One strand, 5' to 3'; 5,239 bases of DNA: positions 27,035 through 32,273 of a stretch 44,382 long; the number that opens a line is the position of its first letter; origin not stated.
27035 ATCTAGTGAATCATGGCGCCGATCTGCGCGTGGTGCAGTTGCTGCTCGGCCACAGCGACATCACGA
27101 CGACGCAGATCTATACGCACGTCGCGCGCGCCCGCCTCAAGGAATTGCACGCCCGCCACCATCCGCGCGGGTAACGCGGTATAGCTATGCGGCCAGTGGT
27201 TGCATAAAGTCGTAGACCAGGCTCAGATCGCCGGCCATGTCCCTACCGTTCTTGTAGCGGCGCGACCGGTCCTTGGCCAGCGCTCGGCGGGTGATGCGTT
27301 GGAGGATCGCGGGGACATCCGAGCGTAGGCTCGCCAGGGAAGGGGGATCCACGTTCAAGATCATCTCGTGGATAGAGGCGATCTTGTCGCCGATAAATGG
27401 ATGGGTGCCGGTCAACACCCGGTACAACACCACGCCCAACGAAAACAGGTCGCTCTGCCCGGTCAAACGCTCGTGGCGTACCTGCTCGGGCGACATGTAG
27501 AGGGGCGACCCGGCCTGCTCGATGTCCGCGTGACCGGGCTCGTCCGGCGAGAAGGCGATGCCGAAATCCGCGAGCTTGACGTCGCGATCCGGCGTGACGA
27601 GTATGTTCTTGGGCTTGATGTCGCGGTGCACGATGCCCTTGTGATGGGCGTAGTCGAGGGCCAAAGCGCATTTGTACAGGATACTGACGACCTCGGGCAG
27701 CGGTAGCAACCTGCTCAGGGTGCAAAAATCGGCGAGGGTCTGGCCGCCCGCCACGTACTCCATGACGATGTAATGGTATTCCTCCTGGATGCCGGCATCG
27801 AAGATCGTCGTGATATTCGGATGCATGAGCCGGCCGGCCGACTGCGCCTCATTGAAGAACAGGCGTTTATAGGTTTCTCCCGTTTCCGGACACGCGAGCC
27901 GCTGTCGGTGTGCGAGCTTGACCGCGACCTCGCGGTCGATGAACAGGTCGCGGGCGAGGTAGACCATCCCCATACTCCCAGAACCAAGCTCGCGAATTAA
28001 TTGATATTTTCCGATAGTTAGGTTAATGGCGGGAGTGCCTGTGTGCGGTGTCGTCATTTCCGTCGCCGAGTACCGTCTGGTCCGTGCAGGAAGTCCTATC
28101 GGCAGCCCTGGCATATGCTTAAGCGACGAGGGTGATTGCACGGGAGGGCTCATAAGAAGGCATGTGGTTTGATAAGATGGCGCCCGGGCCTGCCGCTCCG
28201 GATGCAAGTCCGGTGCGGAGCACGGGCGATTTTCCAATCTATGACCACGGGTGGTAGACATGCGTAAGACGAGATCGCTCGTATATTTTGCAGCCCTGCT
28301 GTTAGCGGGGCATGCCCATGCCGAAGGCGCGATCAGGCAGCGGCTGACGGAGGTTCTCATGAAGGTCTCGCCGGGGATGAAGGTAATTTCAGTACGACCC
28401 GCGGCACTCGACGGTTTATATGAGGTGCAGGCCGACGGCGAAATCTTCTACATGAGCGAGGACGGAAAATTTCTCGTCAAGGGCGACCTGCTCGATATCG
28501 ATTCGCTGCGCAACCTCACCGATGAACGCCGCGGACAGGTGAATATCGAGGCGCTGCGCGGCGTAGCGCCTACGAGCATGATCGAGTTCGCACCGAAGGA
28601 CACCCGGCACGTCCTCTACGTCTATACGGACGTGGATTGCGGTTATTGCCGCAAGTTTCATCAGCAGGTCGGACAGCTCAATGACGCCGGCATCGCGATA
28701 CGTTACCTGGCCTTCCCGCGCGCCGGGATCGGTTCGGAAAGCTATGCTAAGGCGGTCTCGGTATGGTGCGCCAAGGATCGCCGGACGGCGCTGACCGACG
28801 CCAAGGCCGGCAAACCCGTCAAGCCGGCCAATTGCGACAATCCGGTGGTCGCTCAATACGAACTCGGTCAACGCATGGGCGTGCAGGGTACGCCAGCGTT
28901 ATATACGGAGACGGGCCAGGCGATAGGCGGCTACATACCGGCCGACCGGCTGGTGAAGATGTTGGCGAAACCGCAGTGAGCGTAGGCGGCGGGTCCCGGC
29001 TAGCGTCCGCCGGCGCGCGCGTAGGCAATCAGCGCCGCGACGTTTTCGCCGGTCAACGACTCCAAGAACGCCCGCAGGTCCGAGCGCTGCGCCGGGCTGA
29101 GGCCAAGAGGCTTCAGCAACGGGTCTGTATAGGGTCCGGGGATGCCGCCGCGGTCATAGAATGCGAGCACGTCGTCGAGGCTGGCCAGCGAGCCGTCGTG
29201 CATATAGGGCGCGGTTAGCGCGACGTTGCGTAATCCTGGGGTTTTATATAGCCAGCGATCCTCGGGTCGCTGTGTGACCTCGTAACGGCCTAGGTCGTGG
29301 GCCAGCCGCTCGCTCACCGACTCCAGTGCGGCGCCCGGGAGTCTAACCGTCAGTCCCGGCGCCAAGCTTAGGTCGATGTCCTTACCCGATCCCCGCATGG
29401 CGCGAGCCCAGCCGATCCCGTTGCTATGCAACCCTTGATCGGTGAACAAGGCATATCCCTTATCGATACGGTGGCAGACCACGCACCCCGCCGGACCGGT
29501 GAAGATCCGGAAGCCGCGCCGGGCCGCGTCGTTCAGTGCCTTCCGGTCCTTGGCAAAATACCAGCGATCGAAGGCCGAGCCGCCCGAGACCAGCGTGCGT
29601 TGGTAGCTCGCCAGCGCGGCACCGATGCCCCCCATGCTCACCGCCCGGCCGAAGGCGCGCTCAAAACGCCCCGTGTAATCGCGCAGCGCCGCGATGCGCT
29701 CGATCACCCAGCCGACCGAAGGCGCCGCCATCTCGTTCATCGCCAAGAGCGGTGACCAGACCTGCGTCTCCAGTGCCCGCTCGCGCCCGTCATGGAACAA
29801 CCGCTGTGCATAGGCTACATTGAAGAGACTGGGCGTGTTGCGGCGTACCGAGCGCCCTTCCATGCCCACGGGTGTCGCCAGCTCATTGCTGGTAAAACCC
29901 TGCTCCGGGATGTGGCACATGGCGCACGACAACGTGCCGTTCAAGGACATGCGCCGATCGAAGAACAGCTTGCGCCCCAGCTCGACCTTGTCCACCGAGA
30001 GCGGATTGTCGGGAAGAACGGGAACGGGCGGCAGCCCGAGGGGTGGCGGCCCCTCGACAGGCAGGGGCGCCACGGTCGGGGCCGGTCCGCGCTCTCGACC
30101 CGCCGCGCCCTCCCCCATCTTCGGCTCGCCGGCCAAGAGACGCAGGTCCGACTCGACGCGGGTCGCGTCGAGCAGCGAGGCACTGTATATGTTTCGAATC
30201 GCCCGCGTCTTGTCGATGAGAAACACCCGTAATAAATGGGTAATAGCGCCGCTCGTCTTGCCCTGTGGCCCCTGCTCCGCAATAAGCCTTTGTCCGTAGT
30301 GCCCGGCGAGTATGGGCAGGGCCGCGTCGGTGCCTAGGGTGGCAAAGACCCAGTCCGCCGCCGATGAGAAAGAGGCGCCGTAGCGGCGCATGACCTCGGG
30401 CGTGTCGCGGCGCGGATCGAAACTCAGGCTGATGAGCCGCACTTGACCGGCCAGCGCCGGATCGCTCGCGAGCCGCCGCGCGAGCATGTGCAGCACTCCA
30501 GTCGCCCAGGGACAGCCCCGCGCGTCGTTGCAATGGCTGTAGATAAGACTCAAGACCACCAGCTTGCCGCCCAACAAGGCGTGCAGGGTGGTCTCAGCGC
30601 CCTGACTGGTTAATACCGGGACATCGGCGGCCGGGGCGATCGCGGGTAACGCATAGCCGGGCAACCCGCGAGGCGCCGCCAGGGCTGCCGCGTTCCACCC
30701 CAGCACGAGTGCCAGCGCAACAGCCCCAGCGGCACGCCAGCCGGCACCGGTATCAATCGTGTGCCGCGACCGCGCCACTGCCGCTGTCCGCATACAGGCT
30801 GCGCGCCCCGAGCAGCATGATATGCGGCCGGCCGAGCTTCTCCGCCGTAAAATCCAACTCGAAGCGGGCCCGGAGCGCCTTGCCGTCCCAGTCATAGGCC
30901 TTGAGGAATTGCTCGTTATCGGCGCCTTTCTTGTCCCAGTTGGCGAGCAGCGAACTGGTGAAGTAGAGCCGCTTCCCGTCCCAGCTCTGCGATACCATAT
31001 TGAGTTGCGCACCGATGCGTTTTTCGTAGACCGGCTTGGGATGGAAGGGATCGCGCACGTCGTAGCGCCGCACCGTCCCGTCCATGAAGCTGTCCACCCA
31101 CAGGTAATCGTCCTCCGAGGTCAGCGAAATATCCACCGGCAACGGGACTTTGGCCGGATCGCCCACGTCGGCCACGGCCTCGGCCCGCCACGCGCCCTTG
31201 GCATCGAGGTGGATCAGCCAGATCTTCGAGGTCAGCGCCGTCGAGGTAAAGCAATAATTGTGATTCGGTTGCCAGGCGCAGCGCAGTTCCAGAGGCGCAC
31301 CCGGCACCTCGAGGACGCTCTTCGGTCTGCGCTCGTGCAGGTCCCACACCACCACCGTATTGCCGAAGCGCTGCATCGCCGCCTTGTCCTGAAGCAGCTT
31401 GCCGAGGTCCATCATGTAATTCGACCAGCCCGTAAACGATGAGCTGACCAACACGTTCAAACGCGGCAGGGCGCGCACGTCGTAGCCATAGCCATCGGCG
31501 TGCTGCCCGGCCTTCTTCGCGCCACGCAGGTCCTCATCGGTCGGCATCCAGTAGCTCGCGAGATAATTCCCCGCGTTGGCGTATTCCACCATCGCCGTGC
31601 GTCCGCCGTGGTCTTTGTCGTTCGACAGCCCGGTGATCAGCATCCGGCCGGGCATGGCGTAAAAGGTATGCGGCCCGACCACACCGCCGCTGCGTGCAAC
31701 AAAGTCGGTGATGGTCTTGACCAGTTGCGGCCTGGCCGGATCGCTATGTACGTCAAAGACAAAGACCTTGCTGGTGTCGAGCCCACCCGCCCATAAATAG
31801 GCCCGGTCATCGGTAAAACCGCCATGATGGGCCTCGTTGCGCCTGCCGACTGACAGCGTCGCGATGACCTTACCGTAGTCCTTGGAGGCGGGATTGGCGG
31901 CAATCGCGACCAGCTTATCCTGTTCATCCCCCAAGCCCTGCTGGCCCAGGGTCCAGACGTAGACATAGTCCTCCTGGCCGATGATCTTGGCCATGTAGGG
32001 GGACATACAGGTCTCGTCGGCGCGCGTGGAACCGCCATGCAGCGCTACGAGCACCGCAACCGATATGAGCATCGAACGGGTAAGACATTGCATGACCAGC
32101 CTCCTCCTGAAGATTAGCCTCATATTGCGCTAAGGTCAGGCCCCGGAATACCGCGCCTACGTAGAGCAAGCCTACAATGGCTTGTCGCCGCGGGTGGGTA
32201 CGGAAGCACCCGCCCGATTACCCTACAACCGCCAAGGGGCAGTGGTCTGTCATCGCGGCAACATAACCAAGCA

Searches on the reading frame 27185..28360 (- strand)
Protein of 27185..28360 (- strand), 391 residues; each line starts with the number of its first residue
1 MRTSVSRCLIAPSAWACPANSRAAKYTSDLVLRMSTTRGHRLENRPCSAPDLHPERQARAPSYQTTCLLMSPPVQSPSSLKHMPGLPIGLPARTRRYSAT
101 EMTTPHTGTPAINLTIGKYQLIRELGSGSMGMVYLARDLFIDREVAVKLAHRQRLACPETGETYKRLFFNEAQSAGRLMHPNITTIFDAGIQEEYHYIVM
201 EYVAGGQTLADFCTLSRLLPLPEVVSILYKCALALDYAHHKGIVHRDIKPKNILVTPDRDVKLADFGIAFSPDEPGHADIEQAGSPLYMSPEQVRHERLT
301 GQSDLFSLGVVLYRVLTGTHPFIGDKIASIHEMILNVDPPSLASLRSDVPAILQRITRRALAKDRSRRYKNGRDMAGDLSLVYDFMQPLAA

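Call 49: search_protein_families(library=pfam, proteins=[window:27185-28360:-], max_evalue=0.00001)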
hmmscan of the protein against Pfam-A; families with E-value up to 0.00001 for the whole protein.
window:27185-28360:- (391 aa): 3 families
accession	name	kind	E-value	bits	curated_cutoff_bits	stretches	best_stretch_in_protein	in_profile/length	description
PF00069.31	Pkinase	-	5.4e-47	160.8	31.7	1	119-368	1-251/263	Protein kinase domain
PF07714.23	PK_Tyr_Ser-Thr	-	2.4e-33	116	23.1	1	120-368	2-248/258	Protein tyrosine and serine/threonine kinase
PF03109.22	ABC1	-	4.5e-06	26.4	22.9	0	196-270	143-215/244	ABC1 atypical kinase-like domain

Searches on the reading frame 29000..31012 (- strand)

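Call 49: search_protein_families(library=pfam, proteins=[window:29000-31012:-], max_evalue=0.00001)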
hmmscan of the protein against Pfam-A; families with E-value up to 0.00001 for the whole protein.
window:29000-31012:- (670 aa): 2 families
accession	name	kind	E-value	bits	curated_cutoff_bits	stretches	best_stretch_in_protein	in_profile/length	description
PF03150.19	CCP_MauG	-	2.5e-46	158.5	25.6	1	341-485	2-144/149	Di-haem cytochrome c peroxidase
PF02630.20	SCO1-SenC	-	4.5e-12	46.5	22.8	1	135-270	7-132/134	SCO1/SenC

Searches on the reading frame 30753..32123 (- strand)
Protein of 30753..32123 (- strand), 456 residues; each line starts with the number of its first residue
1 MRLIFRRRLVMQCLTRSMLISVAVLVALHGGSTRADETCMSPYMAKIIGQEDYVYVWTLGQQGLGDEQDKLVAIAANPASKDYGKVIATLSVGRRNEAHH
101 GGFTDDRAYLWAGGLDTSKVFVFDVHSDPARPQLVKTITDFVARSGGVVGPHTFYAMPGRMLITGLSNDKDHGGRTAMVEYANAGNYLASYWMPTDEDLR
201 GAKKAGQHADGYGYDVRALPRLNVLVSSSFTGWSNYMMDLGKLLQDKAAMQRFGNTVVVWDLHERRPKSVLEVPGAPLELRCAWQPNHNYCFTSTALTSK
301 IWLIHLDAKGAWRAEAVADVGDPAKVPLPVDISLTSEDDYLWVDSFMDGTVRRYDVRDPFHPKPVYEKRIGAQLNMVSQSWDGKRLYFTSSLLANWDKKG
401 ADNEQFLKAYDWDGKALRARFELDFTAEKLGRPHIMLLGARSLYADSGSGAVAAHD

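Call 49: search_protein_families(library=pfam, proteins=[window:30753-32123:-], max_evalue=0.00001)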
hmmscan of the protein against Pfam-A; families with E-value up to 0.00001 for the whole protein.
window:30753-32123:- (456 aa): 1 family
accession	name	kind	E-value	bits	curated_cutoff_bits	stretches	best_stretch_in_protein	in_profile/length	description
PF05694.17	SBP56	-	1.8e-44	152.7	34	1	35-399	3-393/453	56kDa selenium binding protein (SBP56)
